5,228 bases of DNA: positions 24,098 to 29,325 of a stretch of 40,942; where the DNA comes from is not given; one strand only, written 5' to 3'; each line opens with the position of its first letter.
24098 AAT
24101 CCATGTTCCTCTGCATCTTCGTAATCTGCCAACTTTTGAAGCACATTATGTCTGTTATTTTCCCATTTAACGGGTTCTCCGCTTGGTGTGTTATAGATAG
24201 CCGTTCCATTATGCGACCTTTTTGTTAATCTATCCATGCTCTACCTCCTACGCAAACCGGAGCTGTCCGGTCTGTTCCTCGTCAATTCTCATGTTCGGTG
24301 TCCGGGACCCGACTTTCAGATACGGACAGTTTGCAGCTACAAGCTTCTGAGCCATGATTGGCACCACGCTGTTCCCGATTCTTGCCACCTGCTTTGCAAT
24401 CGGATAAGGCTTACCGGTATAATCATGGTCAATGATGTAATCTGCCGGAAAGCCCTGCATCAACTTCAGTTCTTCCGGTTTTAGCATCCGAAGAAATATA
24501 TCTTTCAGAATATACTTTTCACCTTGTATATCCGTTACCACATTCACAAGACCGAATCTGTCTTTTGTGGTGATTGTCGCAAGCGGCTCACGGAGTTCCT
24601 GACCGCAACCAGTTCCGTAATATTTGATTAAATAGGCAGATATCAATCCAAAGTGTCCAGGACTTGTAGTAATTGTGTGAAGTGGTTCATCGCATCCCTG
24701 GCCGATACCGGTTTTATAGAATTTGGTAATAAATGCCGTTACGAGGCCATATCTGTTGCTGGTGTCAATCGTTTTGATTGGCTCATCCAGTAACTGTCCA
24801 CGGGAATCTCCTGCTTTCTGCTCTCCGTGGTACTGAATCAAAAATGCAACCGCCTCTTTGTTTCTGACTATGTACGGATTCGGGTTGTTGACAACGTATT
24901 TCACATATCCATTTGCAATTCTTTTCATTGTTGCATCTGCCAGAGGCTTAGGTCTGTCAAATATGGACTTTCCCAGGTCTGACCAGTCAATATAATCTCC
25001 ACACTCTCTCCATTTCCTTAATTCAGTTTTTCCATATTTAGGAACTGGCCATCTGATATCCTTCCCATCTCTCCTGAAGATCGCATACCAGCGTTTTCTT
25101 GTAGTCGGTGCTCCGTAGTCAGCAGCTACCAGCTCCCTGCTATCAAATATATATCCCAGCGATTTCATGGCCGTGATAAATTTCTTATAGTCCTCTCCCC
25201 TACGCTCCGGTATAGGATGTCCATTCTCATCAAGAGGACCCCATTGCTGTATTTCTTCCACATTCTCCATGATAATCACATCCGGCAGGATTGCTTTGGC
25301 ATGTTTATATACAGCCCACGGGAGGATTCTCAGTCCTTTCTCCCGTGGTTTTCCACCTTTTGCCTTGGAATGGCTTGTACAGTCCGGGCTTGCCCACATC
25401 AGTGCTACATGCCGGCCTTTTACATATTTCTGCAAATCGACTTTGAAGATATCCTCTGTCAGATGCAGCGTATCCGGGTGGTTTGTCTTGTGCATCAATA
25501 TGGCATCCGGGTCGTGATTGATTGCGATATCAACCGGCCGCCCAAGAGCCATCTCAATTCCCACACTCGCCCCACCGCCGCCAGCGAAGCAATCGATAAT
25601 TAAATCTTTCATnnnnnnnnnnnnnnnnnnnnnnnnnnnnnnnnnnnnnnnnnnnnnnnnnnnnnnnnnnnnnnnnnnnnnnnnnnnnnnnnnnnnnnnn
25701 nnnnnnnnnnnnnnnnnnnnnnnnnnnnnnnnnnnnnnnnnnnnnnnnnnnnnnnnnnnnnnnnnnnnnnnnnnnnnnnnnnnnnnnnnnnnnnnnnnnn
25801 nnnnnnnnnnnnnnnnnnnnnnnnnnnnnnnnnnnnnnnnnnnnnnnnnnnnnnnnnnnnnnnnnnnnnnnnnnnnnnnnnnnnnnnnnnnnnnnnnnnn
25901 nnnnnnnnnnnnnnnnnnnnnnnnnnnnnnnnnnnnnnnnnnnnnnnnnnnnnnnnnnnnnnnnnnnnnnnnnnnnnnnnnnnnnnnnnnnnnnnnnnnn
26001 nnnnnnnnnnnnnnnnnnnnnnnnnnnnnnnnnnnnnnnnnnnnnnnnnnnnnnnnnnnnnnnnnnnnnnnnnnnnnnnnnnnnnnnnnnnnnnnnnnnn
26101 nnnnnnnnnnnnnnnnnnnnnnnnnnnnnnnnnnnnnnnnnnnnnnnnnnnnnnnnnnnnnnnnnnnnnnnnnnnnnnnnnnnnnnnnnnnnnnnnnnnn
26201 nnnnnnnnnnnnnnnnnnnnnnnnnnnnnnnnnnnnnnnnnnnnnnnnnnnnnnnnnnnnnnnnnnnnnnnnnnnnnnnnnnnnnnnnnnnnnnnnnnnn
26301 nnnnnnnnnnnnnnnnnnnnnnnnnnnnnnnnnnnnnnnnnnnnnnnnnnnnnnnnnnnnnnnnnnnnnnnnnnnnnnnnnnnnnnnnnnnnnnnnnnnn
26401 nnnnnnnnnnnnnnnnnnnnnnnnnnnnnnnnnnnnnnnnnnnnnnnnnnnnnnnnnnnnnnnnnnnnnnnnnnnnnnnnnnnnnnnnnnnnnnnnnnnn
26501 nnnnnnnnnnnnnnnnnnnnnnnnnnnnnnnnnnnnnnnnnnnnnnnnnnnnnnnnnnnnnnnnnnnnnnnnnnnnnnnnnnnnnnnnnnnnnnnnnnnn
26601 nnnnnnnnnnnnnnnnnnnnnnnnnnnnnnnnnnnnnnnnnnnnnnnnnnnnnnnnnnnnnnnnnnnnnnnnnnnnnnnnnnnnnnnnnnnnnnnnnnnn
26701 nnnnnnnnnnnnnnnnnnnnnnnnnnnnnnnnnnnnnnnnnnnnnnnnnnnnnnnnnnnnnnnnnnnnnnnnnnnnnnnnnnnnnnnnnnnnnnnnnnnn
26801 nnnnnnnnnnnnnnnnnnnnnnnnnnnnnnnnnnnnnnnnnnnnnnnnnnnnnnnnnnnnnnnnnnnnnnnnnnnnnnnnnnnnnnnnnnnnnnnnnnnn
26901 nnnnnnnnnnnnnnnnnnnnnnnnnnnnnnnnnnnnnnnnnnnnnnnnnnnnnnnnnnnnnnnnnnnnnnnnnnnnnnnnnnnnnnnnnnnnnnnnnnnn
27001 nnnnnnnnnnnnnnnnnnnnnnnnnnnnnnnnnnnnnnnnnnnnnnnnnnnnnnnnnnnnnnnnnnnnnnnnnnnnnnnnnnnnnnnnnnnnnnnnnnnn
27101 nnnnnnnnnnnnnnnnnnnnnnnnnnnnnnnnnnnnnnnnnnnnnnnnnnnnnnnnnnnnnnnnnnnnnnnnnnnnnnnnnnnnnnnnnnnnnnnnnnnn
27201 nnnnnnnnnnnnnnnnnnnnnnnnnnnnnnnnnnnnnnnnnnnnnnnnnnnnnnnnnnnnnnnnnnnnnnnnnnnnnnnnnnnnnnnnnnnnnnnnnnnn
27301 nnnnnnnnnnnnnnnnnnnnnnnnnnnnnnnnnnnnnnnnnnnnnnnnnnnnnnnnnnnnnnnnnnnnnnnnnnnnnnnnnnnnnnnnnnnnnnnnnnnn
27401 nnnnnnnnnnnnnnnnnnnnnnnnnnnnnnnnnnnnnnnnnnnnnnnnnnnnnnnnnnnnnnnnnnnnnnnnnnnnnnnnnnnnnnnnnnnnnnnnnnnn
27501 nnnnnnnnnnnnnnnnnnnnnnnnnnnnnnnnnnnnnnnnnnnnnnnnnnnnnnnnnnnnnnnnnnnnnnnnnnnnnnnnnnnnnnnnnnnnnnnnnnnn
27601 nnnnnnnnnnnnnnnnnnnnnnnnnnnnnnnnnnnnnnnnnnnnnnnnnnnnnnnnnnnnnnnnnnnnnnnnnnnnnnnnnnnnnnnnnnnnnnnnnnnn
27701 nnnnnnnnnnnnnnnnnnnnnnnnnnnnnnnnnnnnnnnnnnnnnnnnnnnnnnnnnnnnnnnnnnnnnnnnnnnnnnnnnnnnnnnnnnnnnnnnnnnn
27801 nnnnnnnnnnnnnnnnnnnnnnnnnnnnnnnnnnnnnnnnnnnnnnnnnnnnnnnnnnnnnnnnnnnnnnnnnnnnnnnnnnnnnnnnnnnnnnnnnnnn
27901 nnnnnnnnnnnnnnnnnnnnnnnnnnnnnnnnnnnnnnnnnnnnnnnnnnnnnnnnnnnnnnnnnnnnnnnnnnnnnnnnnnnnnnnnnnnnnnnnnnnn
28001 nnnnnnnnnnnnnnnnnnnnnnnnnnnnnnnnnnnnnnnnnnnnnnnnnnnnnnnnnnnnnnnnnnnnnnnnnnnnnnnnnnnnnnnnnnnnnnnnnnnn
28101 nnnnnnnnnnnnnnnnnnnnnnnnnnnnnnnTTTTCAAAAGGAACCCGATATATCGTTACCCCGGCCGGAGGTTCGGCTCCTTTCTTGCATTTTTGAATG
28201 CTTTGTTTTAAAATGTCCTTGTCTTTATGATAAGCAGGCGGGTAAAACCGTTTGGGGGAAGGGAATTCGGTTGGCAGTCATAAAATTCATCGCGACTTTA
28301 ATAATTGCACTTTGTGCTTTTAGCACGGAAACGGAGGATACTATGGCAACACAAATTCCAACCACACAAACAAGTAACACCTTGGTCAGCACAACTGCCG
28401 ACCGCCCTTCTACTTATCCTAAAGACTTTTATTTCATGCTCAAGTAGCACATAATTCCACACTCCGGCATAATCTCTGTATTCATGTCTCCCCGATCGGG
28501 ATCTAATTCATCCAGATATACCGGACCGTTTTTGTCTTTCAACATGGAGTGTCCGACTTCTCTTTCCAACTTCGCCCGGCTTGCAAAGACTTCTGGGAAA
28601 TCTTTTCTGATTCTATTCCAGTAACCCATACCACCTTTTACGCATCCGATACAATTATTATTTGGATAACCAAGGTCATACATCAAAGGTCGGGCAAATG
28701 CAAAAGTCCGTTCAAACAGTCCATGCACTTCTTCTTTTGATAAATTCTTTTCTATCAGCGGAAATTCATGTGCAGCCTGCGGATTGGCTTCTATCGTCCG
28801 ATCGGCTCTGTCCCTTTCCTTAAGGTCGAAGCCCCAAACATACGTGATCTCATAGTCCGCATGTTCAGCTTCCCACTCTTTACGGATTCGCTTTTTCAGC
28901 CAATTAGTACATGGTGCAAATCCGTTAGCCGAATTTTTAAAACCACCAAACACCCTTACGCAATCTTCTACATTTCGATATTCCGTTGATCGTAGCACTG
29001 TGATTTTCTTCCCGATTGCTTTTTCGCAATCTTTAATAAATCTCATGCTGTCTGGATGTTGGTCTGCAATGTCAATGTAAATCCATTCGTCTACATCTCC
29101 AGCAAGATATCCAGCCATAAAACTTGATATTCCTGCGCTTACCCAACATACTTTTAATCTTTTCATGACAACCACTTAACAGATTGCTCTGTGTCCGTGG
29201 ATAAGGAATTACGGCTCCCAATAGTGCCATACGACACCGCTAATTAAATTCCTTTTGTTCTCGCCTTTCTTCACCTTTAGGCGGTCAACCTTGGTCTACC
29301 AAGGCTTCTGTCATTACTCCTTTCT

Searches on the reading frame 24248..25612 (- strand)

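Call 80: search_protein_families(library=phrogs, proteins=[window:24248-25612:-], max_evalue=0.00001)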
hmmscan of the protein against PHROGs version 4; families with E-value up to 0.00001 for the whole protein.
window:24248-25612:- (454 aa): 6 families
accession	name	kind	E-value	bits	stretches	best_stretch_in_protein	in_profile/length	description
phrog_116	-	other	1.6e-85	289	1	5-443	210-504/779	DNA methyltransferase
phrog_29443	-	unknown function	8.8e-48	163.8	1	1-148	1-149/273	-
phrog_23072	-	other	2.1e-47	163.5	1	323-433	284-392/400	DNA methyltransferase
phrog_5999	-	other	1.2e-36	126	1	1-91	1-91/109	DNA methyltransferase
phrog_363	-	other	6e-28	98.9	1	5-192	56-225/327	DNA methyltransferase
phrog_13621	-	unknown function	3.1e-26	92.6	1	339-434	24-114/121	-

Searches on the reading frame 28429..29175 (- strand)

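Call 80: search_protein_families(library=phrogs, proteins=[window:28429-29175:-], max_evalue=0.00001)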
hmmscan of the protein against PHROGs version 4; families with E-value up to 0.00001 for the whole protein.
window:28429-29175:- (248 aa): 1 family
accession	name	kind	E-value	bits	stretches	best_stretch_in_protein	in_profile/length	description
phrog_424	-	moron, auxiliary metabolic gene and host takeover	7.6e-35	121.7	1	5-243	160-414/460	phosphoadenosine phosphosulfate reductase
